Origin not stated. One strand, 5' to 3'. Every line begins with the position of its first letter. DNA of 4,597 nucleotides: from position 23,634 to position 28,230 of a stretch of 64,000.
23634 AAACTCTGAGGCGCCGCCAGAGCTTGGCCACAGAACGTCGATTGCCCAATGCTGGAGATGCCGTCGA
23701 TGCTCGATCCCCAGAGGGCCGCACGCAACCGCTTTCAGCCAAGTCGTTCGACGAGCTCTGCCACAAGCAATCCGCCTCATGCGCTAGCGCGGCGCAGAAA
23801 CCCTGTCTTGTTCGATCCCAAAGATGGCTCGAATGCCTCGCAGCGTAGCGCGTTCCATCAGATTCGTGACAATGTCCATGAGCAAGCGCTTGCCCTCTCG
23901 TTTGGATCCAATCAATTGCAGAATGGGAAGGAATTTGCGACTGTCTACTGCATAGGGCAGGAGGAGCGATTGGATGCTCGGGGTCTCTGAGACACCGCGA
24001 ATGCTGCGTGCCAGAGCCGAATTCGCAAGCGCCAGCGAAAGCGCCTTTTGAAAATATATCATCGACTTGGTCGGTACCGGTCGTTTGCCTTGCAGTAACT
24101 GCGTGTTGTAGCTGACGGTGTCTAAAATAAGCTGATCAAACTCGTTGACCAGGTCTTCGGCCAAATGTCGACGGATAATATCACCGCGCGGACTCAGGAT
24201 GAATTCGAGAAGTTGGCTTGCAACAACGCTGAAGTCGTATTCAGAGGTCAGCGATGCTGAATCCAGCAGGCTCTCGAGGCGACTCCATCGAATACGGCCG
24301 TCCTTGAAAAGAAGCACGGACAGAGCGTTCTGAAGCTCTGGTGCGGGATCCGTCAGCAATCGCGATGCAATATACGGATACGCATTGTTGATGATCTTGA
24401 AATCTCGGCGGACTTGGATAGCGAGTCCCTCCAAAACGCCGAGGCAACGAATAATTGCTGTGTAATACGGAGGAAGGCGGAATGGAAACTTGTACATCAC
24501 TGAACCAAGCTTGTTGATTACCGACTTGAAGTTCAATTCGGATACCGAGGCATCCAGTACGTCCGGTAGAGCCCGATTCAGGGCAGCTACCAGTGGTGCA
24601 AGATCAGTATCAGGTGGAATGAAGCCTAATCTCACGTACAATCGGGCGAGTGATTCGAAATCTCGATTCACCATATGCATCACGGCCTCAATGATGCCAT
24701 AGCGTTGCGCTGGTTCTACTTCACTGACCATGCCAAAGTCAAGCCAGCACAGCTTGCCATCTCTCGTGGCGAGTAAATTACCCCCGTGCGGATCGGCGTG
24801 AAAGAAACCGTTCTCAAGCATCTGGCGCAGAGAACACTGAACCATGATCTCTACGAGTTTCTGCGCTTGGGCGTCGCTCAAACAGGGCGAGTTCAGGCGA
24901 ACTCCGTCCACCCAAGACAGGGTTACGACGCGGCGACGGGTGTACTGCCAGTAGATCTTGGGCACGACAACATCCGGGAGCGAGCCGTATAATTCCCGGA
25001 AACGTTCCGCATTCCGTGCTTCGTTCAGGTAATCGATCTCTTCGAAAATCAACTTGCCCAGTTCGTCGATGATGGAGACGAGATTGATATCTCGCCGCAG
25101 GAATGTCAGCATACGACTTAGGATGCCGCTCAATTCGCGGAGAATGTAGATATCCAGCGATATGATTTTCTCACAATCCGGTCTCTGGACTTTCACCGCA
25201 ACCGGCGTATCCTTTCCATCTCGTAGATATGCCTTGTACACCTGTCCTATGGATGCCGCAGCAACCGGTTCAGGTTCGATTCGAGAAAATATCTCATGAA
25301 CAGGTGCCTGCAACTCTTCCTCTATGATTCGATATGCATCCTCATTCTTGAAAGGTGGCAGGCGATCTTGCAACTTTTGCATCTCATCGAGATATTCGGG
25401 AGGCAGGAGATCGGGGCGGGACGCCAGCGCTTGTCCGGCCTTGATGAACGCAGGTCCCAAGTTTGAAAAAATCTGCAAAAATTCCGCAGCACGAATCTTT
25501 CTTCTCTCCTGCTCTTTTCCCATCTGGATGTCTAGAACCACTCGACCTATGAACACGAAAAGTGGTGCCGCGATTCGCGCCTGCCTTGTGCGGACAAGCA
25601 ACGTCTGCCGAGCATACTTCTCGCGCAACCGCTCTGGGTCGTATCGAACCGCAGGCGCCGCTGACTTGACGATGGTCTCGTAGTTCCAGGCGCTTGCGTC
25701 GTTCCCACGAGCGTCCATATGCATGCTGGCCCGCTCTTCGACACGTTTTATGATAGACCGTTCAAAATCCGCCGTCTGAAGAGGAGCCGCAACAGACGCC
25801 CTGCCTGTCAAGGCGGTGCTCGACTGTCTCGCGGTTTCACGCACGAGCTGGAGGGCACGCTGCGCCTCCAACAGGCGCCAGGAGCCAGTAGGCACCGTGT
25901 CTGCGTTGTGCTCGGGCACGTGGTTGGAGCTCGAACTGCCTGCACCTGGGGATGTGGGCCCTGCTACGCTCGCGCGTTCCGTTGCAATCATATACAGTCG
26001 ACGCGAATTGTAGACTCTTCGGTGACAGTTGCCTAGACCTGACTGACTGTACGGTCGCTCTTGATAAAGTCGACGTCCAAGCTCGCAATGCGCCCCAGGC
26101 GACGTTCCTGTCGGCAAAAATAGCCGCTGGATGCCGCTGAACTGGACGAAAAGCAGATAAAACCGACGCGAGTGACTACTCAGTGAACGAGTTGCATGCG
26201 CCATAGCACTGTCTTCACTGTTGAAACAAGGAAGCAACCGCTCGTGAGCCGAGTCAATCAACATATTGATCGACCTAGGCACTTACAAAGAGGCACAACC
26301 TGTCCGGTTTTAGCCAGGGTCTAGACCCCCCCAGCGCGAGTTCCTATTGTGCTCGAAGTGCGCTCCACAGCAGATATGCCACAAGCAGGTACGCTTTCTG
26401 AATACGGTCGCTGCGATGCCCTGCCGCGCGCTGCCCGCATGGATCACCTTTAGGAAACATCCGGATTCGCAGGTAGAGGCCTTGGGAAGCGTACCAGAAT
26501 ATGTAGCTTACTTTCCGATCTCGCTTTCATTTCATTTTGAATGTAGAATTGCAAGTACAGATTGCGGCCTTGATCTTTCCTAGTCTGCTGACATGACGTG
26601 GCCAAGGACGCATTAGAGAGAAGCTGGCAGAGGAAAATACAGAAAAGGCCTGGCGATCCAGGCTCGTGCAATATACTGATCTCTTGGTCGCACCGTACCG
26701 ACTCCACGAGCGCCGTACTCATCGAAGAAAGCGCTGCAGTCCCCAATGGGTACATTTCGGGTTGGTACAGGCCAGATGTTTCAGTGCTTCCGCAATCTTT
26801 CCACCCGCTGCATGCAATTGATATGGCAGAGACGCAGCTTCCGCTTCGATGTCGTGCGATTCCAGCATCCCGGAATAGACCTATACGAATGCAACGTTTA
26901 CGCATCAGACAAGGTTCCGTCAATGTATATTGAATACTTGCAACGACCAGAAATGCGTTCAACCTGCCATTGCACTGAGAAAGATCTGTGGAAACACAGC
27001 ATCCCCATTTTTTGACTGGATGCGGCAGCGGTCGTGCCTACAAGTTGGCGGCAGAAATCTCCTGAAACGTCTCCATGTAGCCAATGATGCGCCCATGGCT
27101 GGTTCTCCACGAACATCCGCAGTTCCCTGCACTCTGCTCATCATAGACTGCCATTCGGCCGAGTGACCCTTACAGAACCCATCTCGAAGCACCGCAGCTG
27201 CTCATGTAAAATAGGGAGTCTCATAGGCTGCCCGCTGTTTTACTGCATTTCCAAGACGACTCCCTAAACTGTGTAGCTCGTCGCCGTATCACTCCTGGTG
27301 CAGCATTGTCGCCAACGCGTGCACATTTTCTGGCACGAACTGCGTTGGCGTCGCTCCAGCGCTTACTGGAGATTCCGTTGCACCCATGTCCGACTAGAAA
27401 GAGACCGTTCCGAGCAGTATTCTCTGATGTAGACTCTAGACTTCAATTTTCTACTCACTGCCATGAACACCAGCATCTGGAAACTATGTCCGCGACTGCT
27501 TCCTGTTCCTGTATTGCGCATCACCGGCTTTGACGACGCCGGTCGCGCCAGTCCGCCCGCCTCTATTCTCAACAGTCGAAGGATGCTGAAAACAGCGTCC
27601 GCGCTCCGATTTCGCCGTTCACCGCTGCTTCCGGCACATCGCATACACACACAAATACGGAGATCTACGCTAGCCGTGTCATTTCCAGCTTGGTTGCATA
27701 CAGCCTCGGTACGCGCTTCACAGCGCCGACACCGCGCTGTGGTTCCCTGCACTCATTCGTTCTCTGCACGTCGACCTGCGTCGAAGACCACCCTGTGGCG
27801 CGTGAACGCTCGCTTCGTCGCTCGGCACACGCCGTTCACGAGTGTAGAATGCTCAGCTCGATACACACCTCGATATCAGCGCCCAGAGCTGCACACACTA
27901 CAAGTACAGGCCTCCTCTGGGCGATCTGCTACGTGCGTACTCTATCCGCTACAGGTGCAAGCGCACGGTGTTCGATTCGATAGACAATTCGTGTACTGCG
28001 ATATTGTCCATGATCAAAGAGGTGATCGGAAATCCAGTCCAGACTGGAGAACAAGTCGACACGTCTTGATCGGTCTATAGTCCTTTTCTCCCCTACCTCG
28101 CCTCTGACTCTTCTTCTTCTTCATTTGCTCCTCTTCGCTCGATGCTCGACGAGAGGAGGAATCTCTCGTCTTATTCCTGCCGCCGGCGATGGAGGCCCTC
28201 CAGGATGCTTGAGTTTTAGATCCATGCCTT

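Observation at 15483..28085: Second, unrelated direct-repeat pair (about 630 bp, ~98.6%) bracketing the CPSase / ABC1K block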

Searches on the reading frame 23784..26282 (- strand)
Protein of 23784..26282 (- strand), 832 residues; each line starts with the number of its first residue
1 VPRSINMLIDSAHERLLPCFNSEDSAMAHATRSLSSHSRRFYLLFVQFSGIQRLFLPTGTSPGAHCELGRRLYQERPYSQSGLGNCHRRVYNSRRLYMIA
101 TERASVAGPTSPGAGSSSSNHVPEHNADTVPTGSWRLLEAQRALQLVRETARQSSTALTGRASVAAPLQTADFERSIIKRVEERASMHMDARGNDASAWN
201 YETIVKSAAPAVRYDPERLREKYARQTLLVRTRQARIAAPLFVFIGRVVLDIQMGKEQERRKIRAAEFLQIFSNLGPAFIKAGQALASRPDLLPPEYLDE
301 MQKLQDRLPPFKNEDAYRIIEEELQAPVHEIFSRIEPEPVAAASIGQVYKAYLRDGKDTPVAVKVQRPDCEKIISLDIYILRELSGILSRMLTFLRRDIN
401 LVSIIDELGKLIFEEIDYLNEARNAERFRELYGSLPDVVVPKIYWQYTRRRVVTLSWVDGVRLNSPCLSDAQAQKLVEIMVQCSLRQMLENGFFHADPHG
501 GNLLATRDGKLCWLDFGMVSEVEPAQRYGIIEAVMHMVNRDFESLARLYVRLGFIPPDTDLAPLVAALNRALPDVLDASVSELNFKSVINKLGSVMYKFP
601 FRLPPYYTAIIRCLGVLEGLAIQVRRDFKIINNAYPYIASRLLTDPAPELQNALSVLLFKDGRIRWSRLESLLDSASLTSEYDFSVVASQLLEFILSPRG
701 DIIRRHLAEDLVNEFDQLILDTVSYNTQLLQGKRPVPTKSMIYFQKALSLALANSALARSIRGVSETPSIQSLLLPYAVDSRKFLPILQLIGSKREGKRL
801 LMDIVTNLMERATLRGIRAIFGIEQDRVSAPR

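Call 6: search_protein_families(library=pfam, proteins=[window:23784-26282:-])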
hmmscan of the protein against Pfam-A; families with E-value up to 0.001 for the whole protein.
window:23784-26282:- (832 aa): 1 family
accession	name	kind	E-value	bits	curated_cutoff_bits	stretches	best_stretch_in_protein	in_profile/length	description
PF03109.22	ABC1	-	1.2e-73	247.7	22.9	1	303-547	1-242/244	ABC1 atypical kinase-like domain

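Call 10: find_related_loci(query=window:23784-26282:-, collection=genome_contigs, flank=2000)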
Query window:23784-26282:- (832 aa) in genome_contigs; peptide patterns used: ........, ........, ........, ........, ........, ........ (x = any residue, [..] = any of these).
84 stretches matched a pattern, but none encodes a relative of the query by tblastn (E <= 1e-3).
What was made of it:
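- Tried and rejected: Nothing found, because that collection holds only prokaryotes (call 10).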

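Call 17: find_homologous_proteins(query=window:23784-26282:-, max_evalue=1e-30)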
Query window:23784-26282:- (832 aa): 5196 proteins with E <= 1e-30 among 8000 candidates; the best 120 are listed.
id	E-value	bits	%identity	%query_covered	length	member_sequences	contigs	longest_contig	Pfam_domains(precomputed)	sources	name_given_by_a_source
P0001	0.0e+0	1835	100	99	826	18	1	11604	PF03109.23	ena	-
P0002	0.0e+0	1312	81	89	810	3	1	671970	PF03109.23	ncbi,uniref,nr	ncbi:hypothetical protein F1559_003682 [Cyanidiococcus yangmingshanensis]|uniref:Protein kinase doma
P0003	0.0e+0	1161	89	69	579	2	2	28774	PF03109.23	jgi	jgi:predicted unusual protein kinase regulating ubiquinone biosynthesis (AarF/ABC1/UbiB family)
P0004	0.0e+0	1088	71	83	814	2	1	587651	PF03109.23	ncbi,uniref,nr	ncbi:hypothetical protein CDCA_CDCA03G0892 [Cyanidium caldarium]|uniref:Protein kinase domain-contai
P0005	1.2e-235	802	61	74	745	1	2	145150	PF03109.23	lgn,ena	-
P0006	3.0e-234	798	59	77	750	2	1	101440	PF03109.23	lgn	-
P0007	2.1e-233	795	60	76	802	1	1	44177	PF03109.23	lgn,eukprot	eukprot:Plantae.Rhodophyta-Hildenbrandia_rubra.ctg3912.p1 GENE.Plantae.Rhodophyta-Hildenbrandia_rubr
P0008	6.7e-233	793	59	75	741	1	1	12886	PF03109.23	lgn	-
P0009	7.1e-233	793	60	74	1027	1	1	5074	PF03109.23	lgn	-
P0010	8.3e-233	793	60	74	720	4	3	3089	PF03109.23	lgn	-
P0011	1.3e-232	792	60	74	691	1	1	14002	PF27536.1,PF03109.23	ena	-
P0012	1.8e-231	788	59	75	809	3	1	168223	PF03109.23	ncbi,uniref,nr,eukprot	ncbi:hypothetical protein BU14_0256s0018 [Porphyra umbilicalis]|uniref:Protein kinase domain-contain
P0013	2.8e-231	788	59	74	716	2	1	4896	PF03109.23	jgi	-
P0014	3.3e-231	788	60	75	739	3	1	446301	PF03109.23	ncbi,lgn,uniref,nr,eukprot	ncbi:hypothetical protein BWQ96_03360 [Gracilariopsis chorda]|uniref:Protein kinase domain-containin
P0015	8.9e-231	786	56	83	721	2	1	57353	PF03109.23,PF01163.29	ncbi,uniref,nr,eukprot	ncbi:aarF domain-containing kinase [Galdieria sulphuraria]|uniref:AarF domain-containing kinase n=1 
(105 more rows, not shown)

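Call 18: find_encoding_contigs(protein=P0001, flank=10000, max_places=10)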
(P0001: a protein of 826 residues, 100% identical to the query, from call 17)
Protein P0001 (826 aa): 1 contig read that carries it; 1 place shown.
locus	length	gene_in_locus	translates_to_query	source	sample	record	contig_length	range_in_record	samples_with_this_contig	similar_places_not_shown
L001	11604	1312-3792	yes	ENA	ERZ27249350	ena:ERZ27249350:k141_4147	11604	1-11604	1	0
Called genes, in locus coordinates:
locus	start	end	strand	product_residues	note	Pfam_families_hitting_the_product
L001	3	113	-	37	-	?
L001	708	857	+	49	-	-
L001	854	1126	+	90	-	-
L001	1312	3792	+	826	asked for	PF03109:ABC1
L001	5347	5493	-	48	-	-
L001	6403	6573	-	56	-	-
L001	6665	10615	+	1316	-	PF25596:CPSase_L_D1, PF02786:CPSase_L_D2, PF02787:CPSase_L_D3, PF25596:CPSase_L_D1, PF02222:ATP-grasp, PF02786:CPSase_L_D2, PF07478:Dala_Dala_lig_C (weak), PF02142:MGS, +5 more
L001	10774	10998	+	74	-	-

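Call 19: find_encoding_contigs(protein=P0002, flank=10000, max_places=4)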
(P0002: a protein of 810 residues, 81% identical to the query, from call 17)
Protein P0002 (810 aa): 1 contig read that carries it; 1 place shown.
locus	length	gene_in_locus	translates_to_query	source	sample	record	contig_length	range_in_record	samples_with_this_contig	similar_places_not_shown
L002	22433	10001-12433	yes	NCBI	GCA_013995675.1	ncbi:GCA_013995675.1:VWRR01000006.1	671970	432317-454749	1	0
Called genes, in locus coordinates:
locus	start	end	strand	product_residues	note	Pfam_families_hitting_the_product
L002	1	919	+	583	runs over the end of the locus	PF16496:SWIRM-assoc_2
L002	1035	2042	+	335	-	PF04433:SWIRM, PF00569:ZZ (weak), PF00249:Myb_DNA-binding, PF13921:Myb_DNA-bind_6 (weak)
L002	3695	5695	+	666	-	-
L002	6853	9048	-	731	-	PF01541:GIY-YIG, PF27096:UvrC_M, PF02151:UVR, PF22920:UvrC_RNaseH, PF08459:UvrC_RNaseH_dom, PF12826:HHH_2 (weak), PF14520:HHH_5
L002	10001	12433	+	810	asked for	PF03109:ABC1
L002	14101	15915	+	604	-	PF25596:CPSase_L_D1, PF02786:CPSase_L_D2, PF02787:CPSase_L_D3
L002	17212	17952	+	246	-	PF02142:MGS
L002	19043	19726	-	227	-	PF04424:MINDY_DUB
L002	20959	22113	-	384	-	PF00268:Ribonuc_red_sm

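Call 20: find_encoding_contigs(protein=P0003, flank=10000, max_places=4)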
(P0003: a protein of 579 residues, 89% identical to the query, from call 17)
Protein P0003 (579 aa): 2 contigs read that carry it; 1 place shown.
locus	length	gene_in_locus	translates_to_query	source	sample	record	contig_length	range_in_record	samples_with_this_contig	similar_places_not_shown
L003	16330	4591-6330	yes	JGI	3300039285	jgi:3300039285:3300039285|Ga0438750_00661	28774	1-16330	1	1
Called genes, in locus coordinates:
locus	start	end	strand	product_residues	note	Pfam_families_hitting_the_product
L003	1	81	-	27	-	?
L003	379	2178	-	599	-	PF27096:UvrC_M, PF02151:UVR (weak), PF22920:UvrC_RNaseH, PF08459:UvrC_RNaseH_dom, PF12826:HHH_2 (weak), PF14520:HHH_5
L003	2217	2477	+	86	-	-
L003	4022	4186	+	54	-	-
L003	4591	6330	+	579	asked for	PF03109:ABC1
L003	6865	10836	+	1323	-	PF25596:CPSase_L_D1, PF02786:CPSase_L_D2, PF02787:CPSase_L_D3, PF25596:CPSase_L_D1, PF02222:ATP-grasp, PF02786:CPSase_L_D2, PF07478:Dala_Dala_lig_C (weak), PF02142:MGS, +3 more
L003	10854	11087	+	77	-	-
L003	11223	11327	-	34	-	-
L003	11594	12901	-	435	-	PF04424:MINDY_DUB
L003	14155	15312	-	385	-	PF00268:Ribonuc_red_sm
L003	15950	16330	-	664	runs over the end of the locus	PF02812:ELFV_dehydrog_N, PF00208:ELFV_dehydrog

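Call 23: list_cluster_members(proteins=[P0001])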
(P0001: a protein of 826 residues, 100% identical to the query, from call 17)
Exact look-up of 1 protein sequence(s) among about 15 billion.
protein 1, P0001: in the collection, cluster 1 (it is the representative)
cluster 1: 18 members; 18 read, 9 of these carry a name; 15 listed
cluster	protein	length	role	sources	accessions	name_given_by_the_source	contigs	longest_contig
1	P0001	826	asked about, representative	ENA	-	-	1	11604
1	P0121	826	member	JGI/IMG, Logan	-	predicted unusual protein kinase regulating ubiquinone biosynthesis (AarF/ABC1/UbiB ...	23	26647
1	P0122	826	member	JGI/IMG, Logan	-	predicted unusual protein kinase regulating ubiquinone biosynthesis (AarF/ABC1/UbiB ...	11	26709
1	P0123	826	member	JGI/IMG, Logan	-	predicted unusual protein kinase regulating ubiquinone biosynthesis (AarF/ABC1/UbiB ...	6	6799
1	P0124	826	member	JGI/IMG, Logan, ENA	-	predicted unusual protein kinase regulating ubiquinone biosynthesis (AarF/ABC1/UbiB ...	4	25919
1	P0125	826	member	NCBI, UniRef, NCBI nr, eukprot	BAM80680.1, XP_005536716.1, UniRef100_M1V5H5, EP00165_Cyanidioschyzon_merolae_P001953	unknown kinase with aarF domain [Cyanidioschyzon merolae strain 10D] | Protein kinase domain-containing protein n=1 Tax=Cyanidioschyzon merolae (strain ... | XP_005536716.1 unknown kinase with aarF domain [Cyanidioschyzon merolae strain 10D]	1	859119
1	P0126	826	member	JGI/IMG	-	predicted unusual protein kinase regulating ubiquinone biosynthesis (AarF/ABC1/UbiB ...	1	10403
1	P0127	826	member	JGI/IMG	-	predicted unusual protein kinase regulating ubiquinone biosynthesis (AarF/ABC1/UbiB ...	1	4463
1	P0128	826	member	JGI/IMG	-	predicted unusual protein kinase regulating ubiquinone biosynthesis (AarF/ABC1/UbiB ...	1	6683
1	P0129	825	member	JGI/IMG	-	predicted unusual protein kinase regulating ubiquinone biosynthesis (AarF/ABC1/UbiB ...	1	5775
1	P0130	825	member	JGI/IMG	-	-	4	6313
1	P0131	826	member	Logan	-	-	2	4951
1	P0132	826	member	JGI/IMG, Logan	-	-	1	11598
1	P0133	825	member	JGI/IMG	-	-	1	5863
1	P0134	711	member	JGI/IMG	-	-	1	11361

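Call 24: find_encoding_contigs(protein=P0125, flank=10000, max_places=4)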
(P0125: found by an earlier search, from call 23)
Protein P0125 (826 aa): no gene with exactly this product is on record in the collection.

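Call 25: find_encoding_contigs(protein=P0121, flank=10000, max_places=10)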
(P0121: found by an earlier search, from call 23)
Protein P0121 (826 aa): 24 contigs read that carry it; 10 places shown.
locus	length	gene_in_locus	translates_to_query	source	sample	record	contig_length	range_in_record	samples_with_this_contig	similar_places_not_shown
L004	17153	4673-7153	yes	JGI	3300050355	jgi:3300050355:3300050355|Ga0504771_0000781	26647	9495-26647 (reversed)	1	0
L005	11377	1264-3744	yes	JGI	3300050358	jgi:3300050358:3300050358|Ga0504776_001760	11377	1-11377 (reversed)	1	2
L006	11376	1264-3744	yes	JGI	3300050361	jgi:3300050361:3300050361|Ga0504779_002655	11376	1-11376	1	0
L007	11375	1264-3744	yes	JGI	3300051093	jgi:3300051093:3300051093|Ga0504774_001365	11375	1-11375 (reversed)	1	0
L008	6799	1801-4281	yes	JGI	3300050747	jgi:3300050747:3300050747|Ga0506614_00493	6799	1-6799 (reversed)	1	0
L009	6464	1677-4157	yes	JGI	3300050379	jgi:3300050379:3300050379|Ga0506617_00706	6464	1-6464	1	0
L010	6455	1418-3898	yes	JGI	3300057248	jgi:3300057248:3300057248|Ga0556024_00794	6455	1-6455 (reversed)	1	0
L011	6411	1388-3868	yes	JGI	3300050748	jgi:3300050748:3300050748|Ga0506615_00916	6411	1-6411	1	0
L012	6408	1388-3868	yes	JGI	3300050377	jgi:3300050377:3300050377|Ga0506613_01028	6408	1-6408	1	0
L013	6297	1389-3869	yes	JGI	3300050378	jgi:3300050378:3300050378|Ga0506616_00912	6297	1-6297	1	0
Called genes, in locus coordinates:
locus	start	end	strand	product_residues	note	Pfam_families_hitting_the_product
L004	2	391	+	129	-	?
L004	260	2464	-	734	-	PF01541:GIY-YIG (weak), PF27096:UvrC_M, PF02151:UVR, PF22920:UvrC_RNaseH, PF08459:UvrC_RNaseH_dom, PF12826:HHH_2 (weak), PF14520:HHH_5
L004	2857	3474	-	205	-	-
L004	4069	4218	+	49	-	-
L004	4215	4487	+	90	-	-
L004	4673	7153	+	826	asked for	PF03109:ABC1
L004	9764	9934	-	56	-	-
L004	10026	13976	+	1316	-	PF25596:CPSase_L_D1, PF02786:CPSase_L_D2, PF02787:CPSase_L_D3, PF25596:CPSase_L_D1, PF02222:ATP-grasp, PF02786:CPSase_L_D2, PF07478:Dala_Dala_lig_C (weak), PF02142:MGS, +5 more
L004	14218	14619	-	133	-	-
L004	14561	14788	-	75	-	-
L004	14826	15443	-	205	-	-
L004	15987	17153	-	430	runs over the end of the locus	PF04424:MINDY_DUB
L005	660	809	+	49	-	-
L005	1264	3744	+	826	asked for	PF03109:ABC1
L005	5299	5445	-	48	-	-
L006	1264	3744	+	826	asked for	PF03109:ABC1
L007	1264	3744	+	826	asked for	PF03109:ABC1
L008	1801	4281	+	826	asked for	PF03109:ABC1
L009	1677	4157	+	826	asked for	PF03109:ABC1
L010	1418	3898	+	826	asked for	PF03109:ABC1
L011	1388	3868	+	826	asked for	PF03109:ABC1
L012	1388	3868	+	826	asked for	PF03109:ABC1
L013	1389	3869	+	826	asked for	PF03109:ABC1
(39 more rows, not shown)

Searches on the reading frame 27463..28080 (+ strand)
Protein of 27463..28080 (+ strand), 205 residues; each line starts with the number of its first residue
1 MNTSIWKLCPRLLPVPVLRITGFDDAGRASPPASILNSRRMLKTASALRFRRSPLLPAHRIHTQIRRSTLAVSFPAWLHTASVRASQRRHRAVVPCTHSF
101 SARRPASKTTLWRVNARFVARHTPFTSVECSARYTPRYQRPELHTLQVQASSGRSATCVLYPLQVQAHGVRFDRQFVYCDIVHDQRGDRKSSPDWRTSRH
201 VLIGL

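Call 6: search_protein_families(library=pfam, proteins=[window:27463-28080:+])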
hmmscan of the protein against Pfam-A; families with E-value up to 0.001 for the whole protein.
window:27463-28080:+ (205 aa): 0 families

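Call 16: find_encoding_contigs(protein=window:27463-28080:+, flank=10000, max_places=10)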
Protein window:27463-28080:+ (205 aa): no gene with exactly this product is on record in the collection.

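Call 29: find_homologous_proteins(query=window:27463-28080:+, max_evalue=0.001)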
Query window:27463-28080:+ (205 aa): 1 proteins with E <= 0.001 among 433 candidates.
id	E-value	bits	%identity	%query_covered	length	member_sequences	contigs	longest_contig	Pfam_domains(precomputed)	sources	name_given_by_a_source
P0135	7.8e-129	445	98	100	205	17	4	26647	-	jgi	jgi:hypothetical protein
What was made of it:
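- Metagenome gene callers predict it (calls 25, 29).
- On MITE / SINE: The protein search found one cluster (call 29).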

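Call 68: search_protein_families(library=pfam, proteins=[window:27463-28080:+], max_evalue=1)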
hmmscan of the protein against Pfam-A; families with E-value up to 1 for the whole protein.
window:27463-28080:+ (205 aa): 0 families
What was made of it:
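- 27463..28080 (+): 205-codon open frame spanning the tract (judged non-coding). No Pfam match (calls 6, 68).
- There is no Pfam match (calls 6, 68).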
